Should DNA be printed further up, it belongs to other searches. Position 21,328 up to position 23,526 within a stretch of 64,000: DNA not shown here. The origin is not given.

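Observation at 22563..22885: Base-for-base identical 99-bp tandem repeats inside an ankyrin-repeat gene, a potential repeat-number variation hotspot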

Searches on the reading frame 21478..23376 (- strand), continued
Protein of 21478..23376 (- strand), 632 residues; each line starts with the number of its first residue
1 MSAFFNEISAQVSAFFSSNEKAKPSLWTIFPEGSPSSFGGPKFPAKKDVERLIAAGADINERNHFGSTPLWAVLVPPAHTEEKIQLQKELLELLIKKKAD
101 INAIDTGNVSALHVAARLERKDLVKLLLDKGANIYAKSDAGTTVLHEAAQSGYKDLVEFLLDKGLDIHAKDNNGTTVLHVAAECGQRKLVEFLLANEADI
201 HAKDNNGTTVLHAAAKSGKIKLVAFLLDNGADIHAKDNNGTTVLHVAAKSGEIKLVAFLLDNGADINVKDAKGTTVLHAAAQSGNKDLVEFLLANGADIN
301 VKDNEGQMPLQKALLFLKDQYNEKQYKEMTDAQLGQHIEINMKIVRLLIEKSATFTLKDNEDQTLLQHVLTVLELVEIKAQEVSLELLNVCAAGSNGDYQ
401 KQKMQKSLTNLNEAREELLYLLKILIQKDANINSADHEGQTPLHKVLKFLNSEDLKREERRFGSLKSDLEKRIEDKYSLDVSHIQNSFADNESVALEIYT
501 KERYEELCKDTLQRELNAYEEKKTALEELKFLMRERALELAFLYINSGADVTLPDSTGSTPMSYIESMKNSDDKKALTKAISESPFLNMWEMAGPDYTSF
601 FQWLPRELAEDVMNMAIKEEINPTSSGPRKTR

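Call 8: find_homologous_proteins(query=window:21481-23376:-)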
Query window:21481-23376:- (632 aa): 5519 proteins with E <= 0.001 among 8000 candidates; the best 120 are listed.
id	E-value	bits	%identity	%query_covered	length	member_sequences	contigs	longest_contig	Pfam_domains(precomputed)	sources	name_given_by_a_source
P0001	0.0e+0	1308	90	100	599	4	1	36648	PF13606.13,PF13857.13,PF23745.2,PF12796.14,PF00023.37,PF13637.13,PF24521.3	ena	-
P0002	9.3e-288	974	72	100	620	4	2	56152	PF13606.13,PF13857.13,PF23745.2,PF12796.14,PF00023.37,PF13637.13,PF24521.3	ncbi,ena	-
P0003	7.3e-152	525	30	86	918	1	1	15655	PF00656.28,PF13606.13,PF13857.13,PF28177.1,PF12796.14,PF00023.37,PF13637.13,PF20749.3,PF24521.3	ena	-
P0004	2.1e-147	511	33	43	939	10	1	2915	PF13606.13,PF13857.13,PF23745.2,PF12796.14,PF00023.37,PF13637.13,PF24521.3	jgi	-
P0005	4.4e-139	483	26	53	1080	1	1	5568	PF13606.13,PF13857.13,PF28177.1,PF23745.2,PF12796.14,PF00023.37,PF13637.13,PF24521.3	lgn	-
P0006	6.6e-132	459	34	64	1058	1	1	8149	PF13606.13,PF13857.13,PF05569.18,PF23745.2,PF12796.14,PF00023.37,PF13637.13,PF24407.3,PF24521.3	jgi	jgi:ankyrin repeat protein/beta-lactamase regulating signal transducer with metallopeptidase domain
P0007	1.4e-129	452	28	83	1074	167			PF13606.13,PF13857.13,PF28177.1,PF23745.2,PF12796.14,PF00023.37,PF13637.13,PF24521.3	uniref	uniref:Ankyrin repeat domain 52 n=1 Tax=Otus sunia TaxID=257818 RepID=A0A8C8BBM8_9STRI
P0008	3.5e-129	450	34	60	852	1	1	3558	PF13606.13,PF13857.13,PF05569.18,PF23745.2,PF12796.14,PF00023.37,PF13637.13,PF24521.3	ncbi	ncbi:MAG: ankyrin repeat domain-containing protein, partial [Planctomycetota bacterium]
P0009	1.3e-127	445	41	41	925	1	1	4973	PF13606.13,PF13857.13,PF23745.2,PF12796.14,PF00023.37,PF13637.13,PF24407.3,PF24521.3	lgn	-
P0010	2.0e-127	445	31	65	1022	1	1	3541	PF01435.25,PF13606.13,PF13857.13,PF28177.1,PF05569.18,PF23745.2,PF12796.14,PF00023.37,PF13637.13,PF24521.3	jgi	-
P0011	7.2e-127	443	35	44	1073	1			PF13606.13,PF13857.13,PF28177.1,PF12796.14,PF00023.37,PF13637.13,PF24521.3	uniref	uniref:Ankyrin repeat domain 52a n=1 Tax=Sphaeramia orbicularis TaxID=375764 RepID=A0A673CRB8_9TELE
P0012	1.0e-125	439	36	57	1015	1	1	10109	PF22939.3,PF06972.18,PF25532.2,PF13606.13,PF13857.13,PF24883.3,PF23745.2,PF12796.14,PF00023.37,PF13637.13,PF24521.3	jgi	jgi:ankyrin repeat protein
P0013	1.7e-123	432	27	81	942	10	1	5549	PF22939.3,PF13606.13,PF13857.13,PF28177.1,PF23745.2,PF12796.14,PF00023.37,PF13637.13,PF24521.3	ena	-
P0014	2.2e-121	425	40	43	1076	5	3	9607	PF13606.13,PF13857.13,PF28177.1,PF05569.18,PF23745.2,PF12796.14,PF00023.37,PF13637.13,PF24521.3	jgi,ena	-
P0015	2.8e-121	424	26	88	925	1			PF13606.13,PF13857.13,PF12796.14,PF00023.37,PF13637.13,PF24521.3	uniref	uniref:Ankyrin repeat domain 52 n=1 Tax=Anabas testudineus TaxID=64144 RepID=A0A7N6AAS7_ANATE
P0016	3.2e-120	421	30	72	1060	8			PF13606.13,PF13857.13,PF28177.1,PF23745.2,PF12796.14,PF00023.37,PF13637.13,PF24521.3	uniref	uniref:Ankyrin repeat domain 52a n=1 Tax=Oncorhynchus mykiss TaxID=8022 RepID=A0A8K9X910_ONCMY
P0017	8.3e-120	419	31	58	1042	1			PF13606.13,PF13857.13,PF25000.1,PF23745.2,PF12796.14,PF00023.37,PF13637.13,PF24521.3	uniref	uniref:CSON015122 protein n=1 Tax=Culicoides sonorensis TaxID=179676 RepID=A0A336KTE3_CULSO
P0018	1.1e-119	419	29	64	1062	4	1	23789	PF13606.13,PF13857.13,PF05569.18,PF23745.2,PF12796.14,PF00023.37,PF13637.13,PF24521.3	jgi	-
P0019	2.2e-119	418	30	63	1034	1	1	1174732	PF01435.25,PF13606.13,PF13857.13,PF05569.18,PF23745.2,PF12796.14,PF00023.37,PF13637.13,PF24521.3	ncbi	-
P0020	2.7e-119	418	35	41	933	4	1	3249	PF13606.13,PF13857.13,PF23745.2,PF12796.14,PF00023.37,PF13637.13,PF24521.3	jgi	-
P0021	3.1e-119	418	35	66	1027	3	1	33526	PF13606.13,PF13857.13,PF12796.14,PF00023.37,PF13637.13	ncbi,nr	ncbi:MAG: ankyrin repeat domain-containing protein [Defluviicoccus sp.]|nr:ankyrin repeat domain-con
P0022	5.2e-119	417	34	64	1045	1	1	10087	PF13606.13,PF13857.13,PF05569.18,PF23745.2,PF12796.14,PF00023.37,PF13637.13,PF24521.3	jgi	jgi:ankyrin repeat protein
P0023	8.3e-119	416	28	83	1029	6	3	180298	PF13606.13,PF13857.13,PF28177.1,PF23745.2,PF12796.14,PF00023.37,PF13637.13,PF24407.3,PF24521.3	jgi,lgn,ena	-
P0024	9.3e-119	416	35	42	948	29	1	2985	PF13606.13,PF13857.13,PF23745.2,PF12796.14,PF00023.37,PF13637.13,PF24407.3,PF24521.3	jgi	-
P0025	9.5e-119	416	26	82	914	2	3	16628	PF13606.13,PF13857.13,PF28177.1,PF23745.2,PF12796.14,PF00023.37,PF13637.13,PF24521.3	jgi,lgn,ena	-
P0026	1.7e-117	412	31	56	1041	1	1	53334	PF13606.13,PF13857.13,PF23745.2,PF12796.14,PF00023.37,PF13637.13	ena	-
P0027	4.5e-115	404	28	63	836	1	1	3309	PF13606.13,PF13857.13,PF28177.1,PF23745.2,PF12796.14,PF00023.37,PF13637.13,PF24521.3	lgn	-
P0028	9.6e-115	403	31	53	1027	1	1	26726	PF13606.13,PF13857.13,PF28177.1,PF26338.1,PF23745.2,PF12796.14,PF00023.37,PF13637.13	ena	-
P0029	2.1e-114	402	28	82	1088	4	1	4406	PF13606.13,PF13857.13,PF12796.14,PF00023.37,PF13637.13,PF24521.3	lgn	-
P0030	2.6e-114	401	33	42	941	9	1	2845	PF13606.13,PF13857.13,PF23745.2,PF12796.14,PF00023.37,PF13637.13,PF24521.3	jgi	-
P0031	3.5e-114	401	31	89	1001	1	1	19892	PF06563.18,PF13857.13,PF23745.2,PF00023.37,PF13637.13,PF22939.3,PF00806.26,PF25532.2,PF13606.13,PF24883.3,PF12796.14,PF25167.2,PF24521.3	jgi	jgi:ankyrin repeat protein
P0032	1.0e-113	399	35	41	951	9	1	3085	PF13606.13,PF13857.13,PF23745.2,PF12796.14,PF00023.37,PF13637.13,PF24521.3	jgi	-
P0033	1.2e-113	399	30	66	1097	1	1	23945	PF13606.13,PF13857.13,PF28177.1,PF15658.11,PF23745.2,PF12796.14,PF00023.37,PF13637.13,PF24521.3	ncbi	ncbi:MAG: ankyrin repeat domain-containing protein [Wolbachia sp.]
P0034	1.8e-113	399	31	51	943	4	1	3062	PF13606.13,PF13857.13,PF23745.2,PF12796.14,PF00023.37,PF13637.13,PF24521.3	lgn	-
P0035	3.0e-113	398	29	63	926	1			PF13606.13,PF13857.13,PF28177.1,PF12796.14,PF00023.37,PF13637.13,PF24521.3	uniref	uniref:Ankyrin repeat domain 52a n=1 Tax=Cyprinus carpio TaxID=7962 RepID=A0A8C2D804_CYPCA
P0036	1.3e-112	396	34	56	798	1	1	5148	PF13606.13,PF13857.13,PF23745.2,PF12796.14,PF00023.37,PF13637.13,PF24521.3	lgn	-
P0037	2.7e-112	395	27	86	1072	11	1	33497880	PF13606.13,PF13857.13,PF28177.1,PF12796.14,PF00023.37,PF13637.13,PF24521.3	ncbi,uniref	ncbi:serine/threonine-protein phosphatase 6 regulatory ankyrin repeat subunit C isoform X1 [Paramisg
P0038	8.9e-112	393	36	43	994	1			PF13606.13,PF13857.13,PF28177.1,PF12796.14,PF00023.37,PF13637.13,PF24521.3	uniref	uniref:Ankyrin repeat domain 52 n=1 Tax=Gouania willdenowi TaxID=441366 RepID=A0A8C5GVK7_GOUWI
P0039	9.7e-112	393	33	43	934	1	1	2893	PF13606.13,PF13857.13,PF23745.2,PF12796.14,PF00023.37,PF13637.13,PF24521.3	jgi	-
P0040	2.2e-111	392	35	42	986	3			PF13606.13,PF13857.13,PF28177.1,PF12796.14,PF00023.37,PF13637.13,PF24521.3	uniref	uniref:Ankyrin repeat domain 52a n=1 Tax=Oncorhynchus mykiss TaxID=8022 RepID=A0A8C7R3E1_ONCMY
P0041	2.3e-111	392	34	42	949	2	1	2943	PF13606.13,PF13857.13,PF23745.2,PF12796.14,PF00023.37,PF13637.13,PF24521.3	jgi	-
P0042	4.0e-111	391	29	42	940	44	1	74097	PF13606.13,PF13857.13,PF28177.1,PF23745.2,PF12796.14,PF00023.37,PF13637.13,PF24521.3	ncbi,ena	-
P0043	5.5e-111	390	37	50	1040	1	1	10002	PF13606.13,PF13857.13,PF05569.18,PF23745.2,PF12796.14,PF00023.37,PF13637.13,PF24407.3,PF24521.3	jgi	jgi:ankyrin repeat protein/beta-lactamase regulating signal transducer with metallopeptidase domain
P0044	5.8e-111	390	31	42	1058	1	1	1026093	PF13606.13,PF13857.13,PF28177.1,PF23745.2,PF12796.14,PF00023.37,PF13637.13,PF24521.3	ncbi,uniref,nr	ncbi:serine/threonine-protein phosphatase 6 regulatory ankyrin repeat subunit A-like [Stylophora pis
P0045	1.7e-110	389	29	63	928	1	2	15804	PF13606.13,PF13857.13,PF28177.1,PF23745.2,PF12796.14,PF00023.37,PF13637.13,PF24521.3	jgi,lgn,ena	-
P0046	2.8e-110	388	31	56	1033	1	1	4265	PF18418.7,PF13606.13,PF13857.13,PF23745.2,PF12796.14,PF00023.37,PF13637.13,PF24521.3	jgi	jgi:ankyrin repeat protein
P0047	6.9e-110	387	30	51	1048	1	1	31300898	PF13606.13,PF13857.13,PF12796.14,PF00023.37,PF13637.13,PF24521.3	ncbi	ncbi:serine/threonine-protein phosphatase 6 regulatory ankyrin repeat subunit C [Aulostomus maculatu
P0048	1.4e-109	386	29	53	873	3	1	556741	PF13606.13,PF13857.13,PF28177.1,PF23745.2,PF12796.14,PF00023.37,PF13637.13,PF24521.3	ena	-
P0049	1.4e-109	386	36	43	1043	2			PF13606.13,PF13857.13,PF28177.1,PF12796.14,PF00023.37,PF13637.13,PF24521.3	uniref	uniref:Ankyrin repeat domain 52a n=1 Tax=Amphiprion ocellaris TaxID=80972 RepID=A0AAQ6AE69_AMPOC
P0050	2.5e-109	385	37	36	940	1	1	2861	PF13606.13,PF13857.13,PF23745.2,PF12796.14,PF00023.37,PF13637.13,PF24521.3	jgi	-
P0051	6.7e-109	383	39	42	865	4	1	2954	PF00079.26,PF13606.13,PF13857.13,PF23745.2,PF12796.14,PF00023.37,PF13637.13,PF24521.3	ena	-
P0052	1.0e-108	383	34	43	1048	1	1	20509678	PF13606.13,PF13857.13,PF12796.14,PF00023.37,PF13637.13,PF24521.3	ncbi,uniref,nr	ncbi:serine/threonine-protein phosphatase 6 regulatory ankyrin repeat subunit C-like [Betta splenden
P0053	1.1e-108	383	30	42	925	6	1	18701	PF13606.13,PF13857.13,PF28177.1,PF23745.2,PF12796.14,PF00023.37,PF13637.13,PF24521.3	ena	-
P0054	1.9e-108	382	33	63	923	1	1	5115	PF13606.13,PF13857.13,PF05569.18,PF23745.2,PF12796.14,PF00023.37,PF13637.13,PF24521.3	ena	-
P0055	3.0e-108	381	34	44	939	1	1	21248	PF13606.13,PF13857.13,PF28177.1,PF23745.2,PF12796.14,PF00023.37,PF13637.13,PF24521.3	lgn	-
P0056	7.8e-108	380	28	65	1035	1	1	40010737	PF13606.13,PF13857.13,PF28177.1,PF12796.14,PF00023.37,PF13637.13,PF24521.3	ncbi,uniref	ncbi:serine/threonine-protein phosphatase 6 regulatory ankyrin repeat subunit C [Pagrus major]|unire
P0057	9.8e-108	380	31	58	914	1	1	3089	PF04389.23,PF13606.13,PF13857.13,PF05343.20,PF23745.2,PF12796.14,PF00023.37,PF13637.13,PF24521.3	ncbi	-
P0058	1.3e-107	379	34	43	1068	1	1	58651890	PF13606.13,PF13857.13,PF28177.1,PF12796.14,PF00023.37,PF13637.13,PF24521.3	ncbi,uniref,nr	ncbi:serine/threonine-protein phosphatase 6 regulatory ankyrin repeat subunit C [Chanos chanos]|unir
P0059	1.4e-107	379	31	63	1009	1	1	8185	PF13606.13,PF13857.13,PF23745.2,PF12796.14,PF00023.37,PF13637.13,PF24407.3,PF24521.3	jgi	jgi:ankyrin repeat protein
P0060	2.3e-107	378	29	83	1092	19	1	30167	PF13606.13,PF13857.13,PF28177.1,PF23745.2,PF12796.14,PF00023.37,PF13637.13,PF24521.3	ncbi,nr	ncbi:ANR52 phosphatase, partial [Eolophus roseicapillus]|nr:ANR52 phosphatase [Eolophus roseicapilla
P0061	3.3e-107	378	34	32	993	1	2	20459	PF13606.13,PF13857.13,PF28177.1,PF23745.2,PF12796.14,PF00023.37,PF13637.13,PF24521.3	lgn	-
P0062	4.0e-107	378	39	42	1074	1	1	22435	PF13606.13,PF13857.13,PF12796.14,PF00023.37,PF13637.13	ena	-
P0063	6.3e-107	377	29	48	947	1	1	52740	PF13606.13,PF13857.13,PF28177.1,PF23745.2,PF12796.14,PF00023.37,PF13637.13,PF24521.3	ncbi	ncbi:MAG: ankyrin repeat domain-containing protein [Pseudomonadota bacterium]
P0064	1.1e-106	376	29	64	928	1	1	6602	PF13606.13,PF13857.13,PF28177.1,PF23745.2,PF12796.14,PF00023.37,PF13637.13,PF24521.3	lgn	-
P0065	1.2e-106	376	36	63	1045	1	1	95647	PF13606.13,PF13857.13,PF05569.18,PF23745.2,PF12796.14,PF00023.37,PF13637.13,PF24407.3,PF24521.3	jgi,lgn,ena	-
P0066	2.1e-106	375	36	43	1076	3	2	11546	PF13606.13,PF13857.13,PF24883.3,PF23745.2,PF05729.19,PF12796.14,PF00023.37,PF13637.13,PF21506.4,PF24521.3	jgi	jgi:ankyrin repeat protein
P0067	3.7e-106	374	34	55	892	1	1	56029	PF13606.13,PF13857.13,PF23745.2,PF12796.14,PF00023.37,PF13637.13,PF24521.3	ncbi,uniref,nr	ncbi:ANK_REP_REGION domain-containing protein [Caerostris darwini]|uniref:ANK_REP_REGION domain-cont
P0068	7.6e-106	373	37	42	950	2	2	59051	PF13606.13,PF13857.13,PF28177.1,PF23745.2,PF12796.14,PF00023.37,PF13637.13,PF24521.3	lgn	-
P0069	1.1e-105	373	31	64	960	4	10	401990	PF02922.25,PF16561.12,PF22058.3,PF13606.13,PF13857.13,PF23745.2,PF12796.14,PF00023.37,PF13637.13,PF24521.3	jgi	jgi:ankyrin repeat protein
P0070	1.9e-105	372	28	82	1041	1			PF13606.13,PF13857.13,PF28177.1,PF12796.14,PF00023.37,PF13637.13,PF24521.3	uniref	uniref:Ankyrin repeat domain 52a n=1 Tax=Cyprinus carpio TaxID=7962 RepID=A0A8C1MDG9_CYPCA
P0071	3.2e-105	371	33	43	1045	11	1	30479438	PF13606.13,PF13857.13,PF28177.1,PF12796.14,PF00023.37,PF13637.13,PF24521.3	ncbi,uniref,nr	ncbi:LOW QUALITY PROTEIN: serine/threonine-protein phosphatase 6 regulatory ankyrin repeat subunit C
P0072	3.6e-105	371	36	43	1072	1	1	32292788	PF13606.13,PF13857.13,PF28177.1,PF23745.2,PF12796.14,PF00023.37,PF13637.13,PF24521.3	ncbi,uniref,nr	ncbi:serine/threonine-protein phosphatase 6 regulatory ankyrin repeat subunit C [Brienomyrus brachyi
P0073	4.6e-105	371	31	42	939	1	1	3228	PF13606.13,PF13857.13,PF28177.1,PF23745.2,PF12796.14,PF00023.37,PF13637.13,PF24521.3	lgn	-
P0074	4.6e-105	371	27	72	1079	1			PF13606.13,PF13857.13,PF23745.2,PF12796.14,PF00023.37,PF13637.13,PF24521.3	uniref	uniref:Ankyrin repeat domain 52 n=1 Tax=Amazona collaria TaxID=241587 RepID=A0A8B9IVL3_9PSIT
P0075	6.3e-105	370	32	43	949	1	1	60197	PF13606.13,PF13857.13,PF28177.1,PF23745.2,PF12796.14,PF00023.37,PF13637.13,PF24521.3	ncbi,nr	ncbi:MAG: ankyrin repeat domain-containing protein [Treponemataceae bacterium]|nr:ankyrin repeat dom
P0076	9.8e-105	370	29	63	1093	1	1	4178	PF13606.13,PF13857.13,PF28177.1,PF23745.2,PF12796.14,PF00023.37,PF13637.13,PF24521.3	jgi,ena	-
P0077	1.7e-104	369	32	41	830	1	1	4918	PF13606.13,PF13857.13,PF28177.1,PF23745.2,PF12796.14,PF00023.37,PF13637.13,PF24521.3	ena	-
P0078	4.0e-104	368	32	65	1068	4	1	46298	PF13606.13,PF13857.13,PF12796.14,PF00023.37,PF13637.13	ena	-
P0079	8.8e-104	367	29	62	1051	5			PF13606.13,PF13857.13,PF12796.14,PF00023.37,PF13637.13,PF24521.3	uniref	uniref:Ankyrin repeat domain 52a n=1 Tax=Cyprinus carpio carpio TaxID=630221 RepID=A0A8C1FHI1_CYPCA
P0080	9.9e-104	366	30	63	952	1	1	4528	PF13606.13,PF13857.13,PF05569.18,PF23745.2,PF12796.14,PF00023.37,PF13637.13,PF24521.3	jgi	jgi:serine/threonine-protein phosphatase 6 regulatory ankyrin repeat subunit B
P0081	1.3e-103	366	36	41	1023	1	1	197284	PF13606.13,PF13857.13,PF23745.2,PF12796.14,PF00023.37,PF13637.13,PF07819.20,PF24521.3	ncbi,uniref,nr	ncbi:hypothetical protein FGG08_001544 [Glutinoglossum americanum]|uniref:DUF676 domain-containing p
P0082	2.3e-103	365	27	73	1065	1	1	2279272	PF13606.13,PF13857.13,PF28177.1,PF12796.14,PF00023.37,PF13637.13,PF24521.3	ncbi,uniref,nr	ncbi:hypothetical protein AAFF_G00103030 [Aldrovandia affinis]|uniref:Serine/threonine-protein phosp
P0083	3.1e-103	365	32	63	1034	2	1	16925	PF00069.32,PF13240.12,PF13606.13,PF13857.13,PF28177.1,PF24463.2,PF23745.2,PF12796.14,PF00023.37,PF13637.13,PF24521.3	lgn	-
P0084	8.4e-103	363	30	63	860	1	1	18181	PF13606.13,PF13857.13,PF28177.1,PF23745.2,PF12796.14,PF00023.37,PF13637.13,PF24521.3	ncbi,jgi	-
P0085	8.7e-103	363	35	42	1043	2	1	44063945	PF13606.13,PF13857.13,PF12796.14,PF00023.37,PF13637.13,PF24521.3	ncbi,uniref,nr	ncbi:serine/threonine-protein phosphatase 6 regulatory ankyrin repeat subunit C-like [Sebastes umbro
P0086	1.1e-102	363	28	64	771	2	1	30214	PF13606.13,PF13857.13,PF28177.1,PF23745.2,PF12796.14,PF00023.37,PF13637.13,PF24521.3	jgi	-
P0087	1.1e-102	363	29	81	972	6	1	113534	PF22939.3,PF13606.13,PF13857.13,PF23745.2,PF12796.14,PF00023.37,PF13637.13,PF24521.3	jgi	jgi:ankyrin repeat protein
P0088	1.2e-102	363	28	70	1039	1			PF13606.13,PF13857.13,PF28177.1,PF23745.2,PF12796.14,PF00023.37,PF13637.13,PF24521.3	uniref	uniref:Ankyrin repeat domain 52 n=1 Tax=Pelusios castaneus TaxID=367368 RepID=A0A8C8SHA1_9SAUR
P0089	1.4e-102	363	27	86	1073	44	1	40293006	PF13606.13,PF13857.13,PF28177.1,PF12796.14,PF00023.37,PF13637.13,PF24521.3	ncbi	ncbi:LOW QUALITY PROTEIN: serine/threonine-protein phosphatase 6 regulatory ankyrin repeat subunit C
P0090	2.0e-102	362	27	65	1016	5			PF13606.13,PF13857.13,PF28177.1,PF23745.2,PF12796.14,PF00023.37,PF13637.13,PF24521.3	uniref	uniref:Ankyrin repeat domain 52 n=1 Tax=Sparus aurata TaxID=8175 RepID=A0A671YIF6_SPAAU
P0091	3.9e-102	361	30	63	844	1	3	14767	PF01435.25,PF13606.13,PF13857.13,PF05569.18,PF23745.2,PF12796.14,PF00023.37,PF13637.13,PF24407.3,PF24521.3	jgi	-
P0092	3.9e-102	361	30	73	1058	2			PF13606.13,PF13857.13,PF28177.1,PF12796.14,PF00023.37,PF13637.13,PF24521.3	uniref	uniref:Ankyrin repeat domain 52a n=1 Tax=Oncorhynchus mykiss TaxID=8022 RepID=A0A8C7R5P8_ONCMY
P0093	4.2e-102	361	26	56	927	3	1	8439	PF13606.13,PF13857.13,PF28177.1,PF23745.2,PF12796.14,PF00023.37,PF13637.13,PF24521.3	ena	-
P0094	5.3e-102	361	33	63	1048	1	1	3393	PF13606.13,PF13857.13,PF05569.18,PF23745.2,PF12796.14,PF00023.37,PF13637.13,PF24407.3,PF24521.3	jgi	jgi:ankyrin repeat protein/beta-lactamase regulating signal transducer with metallopeptidase domain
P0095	8.8e-102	360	38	50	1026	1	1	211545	PF01435.25,PF13606.13,PF13857.13,PF05569.18,PF23745.2,PF12796.14,PF00023.37,PF13637.13,PF24407.3,PF24521.3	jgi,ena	-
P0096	9.0e-102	360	30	57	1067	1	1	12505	PF13606.13,PF13857.13,PF28177.1,PF23745.2,PF12796.14,PF00023.37,PF13637.13,PF24521.3,PF25508.2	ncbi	ncbi:MAG: ankyrin repeat domain-containing protein [Pseudomonadota bacterium]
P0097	1.2e-101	360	38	40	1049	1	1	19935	PF22939.3,PF13606.13,PF13857.13,PF24883.3,PF23745.2,PF12796.14,PF00023.37,PF13637.13,PF24521.3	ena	-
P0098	1.6e-101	359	29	91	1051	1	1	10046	PF13606.13,PF13857.13,PF05569.18,PF23745.2,PF12796.14,PF00023.37,PF13637.13,PF24407.3,PF24521.3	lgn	-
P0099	1.8e-101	359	25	80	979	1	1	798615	PF13606.13,PF13857.13,PF28177.1,PF23745.2,PF12796.14,PF00023.37,PF13637.13,PF24407.3,PF24521.3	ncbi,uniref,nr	ncbi:Ankyrin-3 [Stylophora pistillata]|uniref:Ankyrin-3 n=1 Tax=Stylophora pistillata TaxID=50429 Re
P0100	2.1e-101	359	33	62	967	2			PF13606.13,PF13857.13,PF28177.1,PF12796.14,PF00023.37,PF13637.13,PF24521.3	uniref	uniref:Ankyrin repeat domain 52 n=1 Tax=Electrophorus electricus TaxID=8005 RepID=A0A4W4E461_ELEEL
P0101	4.6e-101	358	28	81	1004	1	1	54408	PF00656.28,PF13606.13,PF13857.13,PF28177.1,PF23745.2,PF12796.14,PF00023.37,PF13637.13,PF24521.3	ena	-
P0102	6.8e-101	357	36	43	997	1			PF13606.13,PF13857.13,PF28177.1,PF23745.2,PF12796.14,PF00023.37,PF13637.13,PF24521.3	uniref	uniref:Uncharacterized protein n=1 Tax=Esox lucius TaxID=8010 RepID=A0A6Q2Z252_ESOLU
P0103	1.2e-100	356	32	66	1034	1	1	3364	PF13606.13,PF13857.13,PF23745.2,PF12796.14,PF00023.37,PF13637.13,PF24521.3,PF01734.28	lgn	-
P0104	1.9e-100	356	24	81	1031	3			PF13606.13,PF13857.13,PF28177.1,PF12796.14,PF00023.37,PF13637.13,PF24521.3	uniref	uniref:Ankyrin repeat domain 52a n=1 Tax=Myripristis murdjan TaxID=586833 RepID=A0A667YZK8_9TELE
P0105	2.3e-100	355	37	43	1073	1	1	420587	PF06563.18,PF13606.13,PF13857.13,PF28177.1,PF23745.2,PF12796.14,PF00023.37,PF13637.13,PF24521.3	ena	-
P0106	2.5e-100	355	33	53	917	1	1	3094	PF13857.13,PF23745.2,PF00023.37,PF13637.13,PF13606.13,PF00515.35,PF12796.14,PF13432.13,PF24521.3,PF13181.13,PF07719.24,PF13174.13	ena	-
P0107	4.4e-100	354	38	45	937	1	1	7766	PF13606.13,PF13857.13,PF05569.18,PF23745.2,PF12796.14,PF00023.37,PF13637.13,PF24521.3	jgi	-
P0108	4.4e-100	354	31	63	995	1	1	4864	PF13606.13,PF13857.13,PF05569.18,PF23745.2,PF12796.14,PF00023.37,PF13637.13,PF24407.3,PF24521.3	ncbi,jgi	ncbi:MAG: ankyrin repeat domain-containing protein [Planctomycetota bacterium]|jgi:ankyrin repeat pr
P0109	5.5e-100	354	26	82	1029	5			PF13606.13,PF13857.13,PF28177.1,PF12796.14,PF00023.37,PF13637.13,PF24521.3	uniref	uniref:Ankyrin repeat domain 52a n=1 Tax=Sinocyclocheilus anshuiensis TaxID=1608454 RepID=A0A671SIL9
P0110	6.1e-100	354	37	42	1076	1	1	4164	PF13606.13,PF13857.13,PF28177.1,PF05569.18,PF23745.2,PF12796.14,PF00023.37,PF13637.13,PF24521.3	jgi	jgi:ankyrin repeat protein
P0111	6.2e-100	354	36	43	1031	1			PF13606.13,PF13857.13,PF28177.1,PF12796.14,PF00023.37,PF13637.13,PF24521.3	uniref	uniref:Ankyrin repeat domain 52a n=1 Tax=Sphaeramia orbicularis TaxID=375764 RepID=A0A673CJY6_9TELE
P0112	8.4e-100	353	34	75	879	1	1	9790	PF06563.18,PF13857.13,PF23745.2,PF00023.37,PF13637.13,PF22939.3,PF25532.2,PF13606.13,PF24883.3,PF12796.14,PF26203.1,PF24521.3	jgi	-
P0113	9.0e-100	353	28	85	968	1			PF13606.13,PF13857.13,PF23745.2,PF12796.14,PF00023.37,PF13637.13,PF24521.3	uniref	uniref:Uncharacterized protein n=1 Tax=Taeniopygia guttata TaxID=59729 RepID=A0A674H456_TAEGU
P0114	9.6e-100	353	35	43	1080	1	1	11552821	PF13606.13,PF13857.13,PF12796.14,PF00023.37,PF13637.13,PF24521.3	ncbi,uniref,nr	ncbi:hypothetical protein P4O66_022568 [Electrophorus voltai]|uniref:Ankyrin repeat domain 52 n=1 Ta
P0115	1.1e-99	353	26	45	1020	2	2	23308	PF13606.13,PF13857.13,PF23745.2,PF12796.14,PF00023.37,PF13637.13,PF24521.3,PF19637.6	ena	-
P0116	1.2e-99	353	33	43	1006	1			PF13606.13,PF13857.13,PF28177.1,PF23745.2,PF12796.14,PF00023.37,PF13637.13,PF24521.3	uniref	uniref:Ankyrin repeat domain 52 n=1 Tax=Sparus aurata TaxID=8175 RepID=A0A671YIK4_SPAAU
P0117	1.3e-99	353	28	69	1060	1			PF13606.13,PF13857.13,PF28177.1,PF23745.2,PF12796.14,PF00023.37,PF13637.13,PF24521.3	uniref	uniref:Ankyrin repeat domain 52 n=1 Tax=Taeniopygia guttata TaxID=59729 RepID=A0A674G8U6_TAEGU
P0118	1.3e-99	353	38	50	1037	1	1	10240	PF01435.25,PF13606.13,PF13857.13,PF05569.18,PF23745.2,PF12796.14,PF00023.37,PF13637.13,PF24407.3,PF24521.3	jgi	jgi:cytohesin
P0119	1.6e-99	353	25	63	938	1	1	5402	PF13606.13,PF13857.13,PF28177.1,PF23745.2,PF12796.14,PF00023.37,PF13637.13,PF24521.3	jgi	-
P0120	4.2e-99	351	30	63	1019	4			PF13606.13,PF13857.13,PF28177.1,PF23745.2,PF12796.14,PF00023.37,PF13637.13,PF24521.3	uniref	uniref:Ankyrin repeat domain 52 n=1 Tax=Corvus moneduloides TaxID=1196302 RepID=A0A8U7NX91_CORMO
